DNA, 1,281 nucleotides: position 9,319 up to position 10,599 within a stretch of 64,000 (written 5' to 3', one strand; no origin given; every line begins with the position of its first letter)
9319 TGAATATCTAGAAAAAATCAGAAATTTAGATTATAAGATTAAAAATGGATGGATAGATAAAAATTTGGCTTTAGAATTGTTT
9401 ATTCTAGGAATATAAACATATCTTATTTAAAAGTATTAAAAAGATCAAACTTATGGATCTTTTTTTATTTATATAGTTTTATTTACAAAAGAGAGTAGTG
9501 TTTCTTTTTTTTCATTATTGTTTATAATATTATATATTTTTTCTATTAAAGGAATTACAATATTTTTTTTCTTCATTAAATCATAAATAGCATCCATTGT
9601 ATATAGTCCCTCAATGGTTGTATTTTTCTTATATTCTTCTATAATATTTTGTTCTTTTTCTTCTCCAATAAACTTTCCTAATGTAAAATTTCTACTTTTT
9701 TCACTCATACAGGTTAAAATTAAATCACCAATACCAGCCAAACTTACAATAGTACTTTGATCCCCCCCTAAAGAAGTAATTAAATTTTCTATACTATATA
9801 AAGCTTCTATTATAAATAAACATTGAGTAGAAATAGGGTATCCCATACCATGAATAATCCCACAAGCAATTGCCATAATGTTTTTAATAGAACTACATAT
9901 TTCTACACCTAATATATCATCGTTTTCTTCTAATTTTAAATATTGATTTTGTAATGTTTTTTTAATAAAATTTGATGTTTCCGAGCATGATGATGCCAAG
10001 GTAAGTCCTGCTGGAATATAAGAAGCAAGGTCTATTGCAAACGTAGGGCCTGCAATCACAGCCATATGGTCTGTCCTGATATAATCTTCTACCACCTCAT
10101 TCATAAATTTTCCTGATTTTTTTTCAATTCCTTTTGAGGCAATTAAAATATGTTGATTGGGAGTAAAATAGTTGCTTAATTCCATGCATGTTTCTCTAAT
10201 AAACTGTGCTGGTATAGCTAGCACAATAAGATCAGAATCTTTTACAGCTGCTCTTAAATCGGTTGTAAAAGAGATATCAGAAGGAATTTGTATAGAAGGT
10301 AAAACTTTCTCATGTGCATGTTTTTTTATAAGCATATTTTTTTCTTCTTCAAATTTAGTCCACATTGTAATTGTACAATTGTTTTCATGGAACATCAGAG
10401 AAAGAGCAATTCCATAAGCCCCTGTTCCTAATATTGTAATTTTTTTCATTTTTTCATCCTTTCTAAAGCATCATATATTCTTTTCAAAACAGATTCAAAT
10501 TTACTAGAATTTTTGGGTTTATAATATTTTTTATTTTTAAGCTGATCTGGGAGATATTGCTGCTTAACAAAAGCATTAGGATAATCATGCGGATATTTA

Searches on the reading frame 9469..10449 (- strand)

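Call 67: search_protein_families(library=pfam, proteins=[window:9469-10449:-], max_evalue=0.0001)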
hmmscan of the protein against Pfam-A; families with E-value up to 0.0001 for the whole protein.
window:9469-10449:- (326 aa): 5 families
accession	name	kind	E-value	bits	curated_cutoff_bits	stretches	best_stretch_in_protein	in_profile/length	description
PF01210.29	NAD_Gly3P_dh_N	-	4.6e-42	144.1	23.1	1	3-157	1-156/158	NAD-dependent glycerol-3-phosphate dehydrogenase N-terminus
PF07479.19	NAD_Gly3P_dh_C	-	9.6e-40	136.5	25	1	178-319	1-141/142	NAD-dependent glycerol-3-phosphate dehydrogenase C-terminus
PF20618.3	GPD_NAD_C_bact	-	3.1e-16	60.1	27.6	1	238-305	1-66/66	Bacterial GPD, NAD-dependent C-terminal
PF02558.23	ApbA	-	3.6e-07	30.4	22.2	1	4-111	1-106/150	Ketopantoate reductase PanE/ApbA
PF03807.23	F420_oxidored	-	1.2e-05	26.2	21.6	1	3-94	1-82/94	NADP oxidoreductase coenzyme F420-dependent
